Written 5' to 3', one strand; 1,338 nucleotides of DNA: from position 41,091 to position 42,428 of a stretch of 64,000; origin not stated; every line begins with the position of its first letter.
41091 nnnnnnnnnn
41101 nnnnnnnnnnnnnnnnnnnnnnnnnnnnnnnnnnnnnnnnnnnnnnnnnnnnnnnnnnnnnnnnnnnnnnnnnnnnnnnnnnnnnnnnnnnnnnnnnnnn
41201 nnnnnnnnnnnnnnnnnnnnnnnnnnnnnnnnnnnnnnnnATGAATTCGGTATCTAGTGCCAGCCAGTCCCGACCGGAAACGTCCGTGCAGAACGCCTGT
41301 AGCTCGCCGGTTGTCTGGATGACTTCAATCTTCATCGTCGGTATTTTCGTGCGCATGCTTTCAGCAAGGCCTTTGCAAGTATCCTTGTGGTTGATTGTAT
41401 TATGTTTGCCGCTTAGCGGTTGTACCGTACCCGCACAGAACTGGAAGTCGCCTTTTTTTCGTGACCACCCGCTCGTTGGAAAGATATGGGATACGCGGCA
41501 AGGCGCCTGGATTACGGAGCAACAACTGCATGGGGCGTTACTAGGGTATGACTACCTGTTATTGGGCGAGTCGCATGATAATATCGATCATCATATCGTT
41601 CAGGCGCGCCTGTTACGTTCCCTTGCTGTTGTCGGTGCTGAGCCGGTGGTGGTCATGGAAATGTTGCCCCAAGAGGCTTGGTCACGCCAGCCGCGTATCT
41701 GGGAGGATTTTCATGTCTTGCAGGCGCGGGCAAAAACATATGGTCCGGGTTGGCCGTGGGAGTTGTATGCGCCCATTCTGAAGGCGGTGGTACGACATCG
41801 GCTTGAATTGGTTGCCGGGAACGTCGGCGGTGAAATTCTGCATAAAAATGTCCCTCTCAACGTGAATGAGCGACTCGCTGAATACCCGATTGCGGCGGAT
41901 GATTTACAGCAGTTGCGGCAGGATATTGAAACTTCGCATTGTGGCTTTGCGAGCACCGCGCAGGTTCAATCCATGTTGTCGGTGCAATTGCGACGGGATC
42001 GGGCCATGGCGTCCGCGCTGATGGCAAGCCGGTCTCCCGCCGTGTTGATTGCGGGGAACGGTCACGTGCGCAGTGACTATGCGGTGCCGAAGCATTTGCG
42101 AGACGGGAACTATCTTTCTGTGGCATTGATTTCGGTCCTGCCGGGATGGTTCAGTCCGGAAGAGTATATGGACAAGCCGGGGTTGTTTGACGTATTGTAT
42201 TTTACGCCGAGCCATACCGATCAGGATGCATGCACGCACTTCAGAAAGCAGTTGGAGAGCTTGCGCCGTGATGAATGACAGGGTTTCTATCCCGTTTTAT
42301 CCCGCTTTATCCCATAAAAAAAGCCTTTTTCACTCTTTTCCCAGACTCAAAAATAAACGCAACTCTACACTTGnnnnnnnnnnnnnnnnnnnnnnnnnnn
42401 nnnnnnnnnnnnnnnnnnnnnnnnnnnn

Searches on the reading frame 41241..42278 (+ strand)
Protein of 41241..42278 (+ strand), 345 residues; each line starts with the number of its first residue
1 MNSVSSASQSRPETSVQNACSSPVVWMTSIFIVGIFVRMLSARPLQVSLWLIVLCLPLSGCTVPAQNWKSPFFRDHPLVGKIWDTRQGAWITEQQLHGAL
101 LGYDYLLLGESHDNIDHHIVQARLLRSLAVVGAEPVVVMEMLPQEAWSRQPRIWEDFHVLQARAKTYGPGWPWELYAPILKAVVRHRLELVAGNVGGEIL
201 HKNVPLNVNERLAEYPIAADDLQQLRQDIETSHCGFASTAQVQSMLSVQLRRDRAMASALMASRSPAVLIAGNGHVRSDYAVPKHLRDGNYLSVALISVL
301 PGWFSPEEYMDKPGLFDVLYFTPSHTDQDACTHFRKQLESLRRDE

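Call 54: search_protein_families(library=pfam, proteins=[window:41241-42278:+], max_evalue=0.001)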
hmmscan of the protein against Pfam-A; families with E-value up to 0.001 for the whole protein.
window:41241-42278:+ (345 aa): 1 family
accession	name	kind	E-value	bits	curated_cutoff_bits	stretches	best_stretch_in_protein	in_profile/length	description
PF04187.18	Cofac_haem_bdg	-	2.1e-30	106.8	27.7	1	99-286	4-213/213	Haem-binding uptake, Tiki superfamily, ChaN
